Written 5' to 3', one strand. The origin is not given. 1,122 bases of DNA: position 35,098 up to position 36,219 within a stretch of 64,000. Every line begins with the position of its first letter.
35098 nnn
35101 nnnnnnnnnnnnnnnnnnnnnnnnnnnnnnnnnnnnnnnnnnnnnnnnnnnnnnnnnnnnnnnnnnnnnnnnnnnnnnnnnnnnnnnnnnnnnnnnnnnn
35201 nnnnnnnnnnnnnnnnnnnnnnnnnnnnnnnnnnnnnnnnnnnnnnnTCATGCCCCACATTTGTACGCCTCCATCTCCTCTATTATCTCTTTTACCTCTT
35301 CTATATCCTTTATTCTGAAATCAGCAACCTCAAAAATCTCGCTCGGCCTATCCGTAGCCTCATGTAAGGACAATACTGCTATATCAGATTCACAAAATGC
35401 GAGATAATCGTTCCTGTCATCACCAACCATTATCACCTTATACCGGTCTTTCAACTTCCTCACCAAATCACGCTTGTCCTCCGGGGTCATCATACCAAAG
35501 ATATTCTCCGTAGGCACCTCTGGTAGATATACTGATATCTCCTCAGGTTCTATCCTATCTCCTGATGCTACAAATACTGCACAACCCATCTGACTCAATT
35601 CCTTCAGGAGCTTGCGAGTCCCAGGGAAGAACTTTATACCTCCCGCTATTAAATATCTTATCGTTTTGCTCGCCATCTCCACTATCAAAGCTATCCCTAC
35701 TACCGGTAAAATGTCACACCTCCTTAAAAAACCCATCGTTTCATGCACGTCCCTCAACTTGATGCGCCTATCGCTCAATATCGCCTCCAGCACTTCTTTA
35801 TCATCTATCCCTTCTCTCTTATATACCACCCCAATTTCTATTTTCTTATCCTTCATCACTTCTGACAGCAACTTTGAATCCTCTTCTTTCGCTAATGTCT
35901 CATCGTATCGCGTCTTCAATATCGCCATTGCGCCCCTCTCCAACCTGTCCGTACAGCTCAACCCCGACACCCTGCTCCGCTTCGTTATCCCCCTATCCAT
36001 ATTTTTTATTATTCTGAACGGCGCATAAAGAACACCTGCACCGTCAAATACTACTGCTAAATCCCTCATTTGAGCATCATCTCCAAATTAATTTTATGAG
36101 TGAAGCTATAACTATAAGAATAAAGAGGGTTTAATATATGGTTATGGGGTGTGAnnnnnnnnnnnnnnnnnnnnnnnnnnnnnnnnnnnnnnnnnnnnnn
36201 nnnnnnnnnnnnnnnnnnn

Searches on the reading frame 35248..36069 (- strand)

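Call 34: search_protein_families(library=pfam, proteins=[window:35248-36069:-], max_evalue=0.00001)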
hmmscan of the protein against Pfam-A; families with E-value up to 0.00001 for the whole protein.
window:35248-36069:- (273 aa): 1 family
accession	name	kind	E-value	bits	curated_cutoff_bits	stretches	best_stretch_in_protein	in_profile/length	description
PF00702.32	Hydrolase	-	3.7e-10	41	26.4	1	131-224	83-186/191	haloacid dehalogenase-like hydrolase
